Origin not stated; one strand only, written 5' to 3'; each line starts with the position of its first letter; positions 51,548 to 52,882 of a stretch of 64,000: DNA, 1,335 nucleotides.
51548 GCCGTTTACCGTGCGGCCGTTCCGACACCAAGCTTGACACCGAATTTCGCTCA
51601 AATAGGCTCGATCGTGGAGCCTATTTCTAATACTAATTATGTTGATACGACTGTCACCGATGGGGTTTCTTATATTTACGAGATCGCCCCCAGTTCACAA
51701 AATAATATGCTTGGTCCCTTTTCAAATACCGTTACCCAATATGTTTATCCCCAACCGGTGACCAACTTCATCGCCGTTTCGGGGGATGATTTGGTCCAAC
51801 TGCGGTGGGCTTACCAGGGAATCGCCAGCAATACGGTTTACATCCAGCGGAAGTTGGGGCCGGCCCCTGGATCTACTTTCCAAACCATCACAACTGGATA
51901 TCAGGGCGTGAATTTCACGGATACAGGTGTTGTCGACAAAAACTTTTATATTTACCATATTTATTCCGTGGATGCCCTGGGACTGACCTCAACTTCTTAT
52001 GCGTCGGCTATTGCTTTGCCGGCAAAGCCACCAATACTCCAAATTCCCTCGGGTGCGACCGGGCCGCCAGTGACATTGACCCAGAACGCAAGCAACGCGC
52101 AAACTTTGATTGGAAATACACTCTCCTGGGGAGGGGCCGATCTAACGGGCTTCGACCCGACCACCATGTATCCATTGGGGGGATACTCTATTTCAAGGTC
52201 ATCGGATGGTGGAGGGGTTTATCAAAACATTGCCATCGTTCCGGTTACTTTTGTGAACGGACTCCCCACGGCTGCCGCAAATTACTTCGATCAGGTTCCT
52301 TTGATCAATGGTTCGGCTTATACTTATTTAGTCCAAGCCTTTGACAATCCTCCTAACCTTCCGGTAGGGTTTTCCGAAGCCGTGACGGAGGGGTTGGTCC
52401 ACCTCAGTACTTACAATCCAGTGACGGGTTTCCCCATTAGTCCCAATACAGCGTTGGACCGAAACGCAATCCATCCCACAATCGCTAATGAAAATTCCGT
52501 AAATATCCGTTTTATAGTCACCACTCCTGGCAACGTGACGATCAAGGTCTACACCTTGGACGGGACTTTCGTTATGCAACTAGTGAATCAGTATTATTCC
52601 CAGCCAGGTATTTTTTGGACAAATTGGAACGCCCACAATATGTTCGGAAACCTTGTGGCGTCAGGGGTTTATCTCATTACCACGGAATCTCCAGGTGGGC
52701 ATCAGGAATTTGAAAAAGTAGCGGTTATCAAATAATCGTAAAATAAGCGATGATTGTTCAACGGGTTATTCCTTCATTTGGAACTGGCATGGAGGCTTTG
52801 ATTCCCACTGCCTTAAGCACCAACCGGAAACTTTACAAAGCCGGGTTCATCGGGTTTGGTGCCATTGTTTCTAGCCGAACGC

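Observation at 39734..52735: LytS/LytTR two-component system directly upstream of a SprA-like giant OMP and a T9SS-CTD cargo, forming a compact putative secretion-adhesin module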

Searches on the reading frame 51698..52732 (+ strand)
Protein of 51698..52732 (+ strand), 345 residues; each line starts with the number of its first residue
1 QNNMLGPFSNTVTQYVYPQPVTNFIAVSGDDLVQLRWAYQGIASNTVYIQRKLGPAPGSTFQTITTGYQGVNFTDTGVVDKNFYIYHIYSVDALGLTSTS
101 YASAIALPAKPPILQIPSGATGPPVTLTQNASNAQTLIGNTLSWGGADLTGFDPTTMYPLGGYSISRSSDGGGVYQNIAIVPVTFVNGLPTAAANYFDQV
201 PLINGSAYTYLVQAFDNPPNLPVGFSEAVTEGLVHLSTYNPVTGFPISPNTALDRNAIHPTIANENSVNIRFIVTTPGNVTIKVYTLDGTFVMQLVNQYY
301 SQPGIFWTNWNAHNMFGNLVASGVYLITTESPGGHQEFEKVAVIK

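Call 19: search_protein_families(library=ncbifam, proteins=[window:51698-52732:+], max_evalue=10)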
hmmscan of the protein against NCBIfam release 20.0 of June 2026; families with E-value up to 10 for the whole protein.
window:51698-52732:+ (345 aa): 4 families
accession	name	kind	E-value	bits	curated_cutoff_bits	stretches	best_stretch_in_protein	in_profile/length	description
NF052228.1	T9SS_PorZ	equivalog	6.1e-06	24.9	260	1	278-345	695-757/757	type IX secretion system anionic LPS delivery protein PorZ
TIGR04183.1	Por_Secre_tail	domain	0.00061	19.7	23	1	266-340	7-68/72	T9SS type A sorting domain-containing protein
NF052323.1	T9SSA_dep_M6i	equivalog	0.0069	14.3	600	1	263-331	965-1026/1043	T9SS-dependent M6-like inactivated metalloprotease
NF033707.1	T9SS_sortase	equivalog_domain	0.014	13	420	1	279-328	1024-1074/1095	type IX secretion system sortase PorU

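Call 20: search_protein_families(library=pfam, proteins=[window:51698-52732:+], max_evalue=10)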
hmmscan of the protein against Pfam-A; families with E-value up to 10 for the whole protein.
window:51698-52732:+ (345 aa): 1 family
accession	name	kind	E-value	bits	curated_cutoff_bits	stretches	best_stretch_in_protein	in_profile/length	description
PF18962.6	Por_Secre_tail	-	0.16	12.7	27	1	266-340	8-72/75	Secretion system C-terminal sorting domain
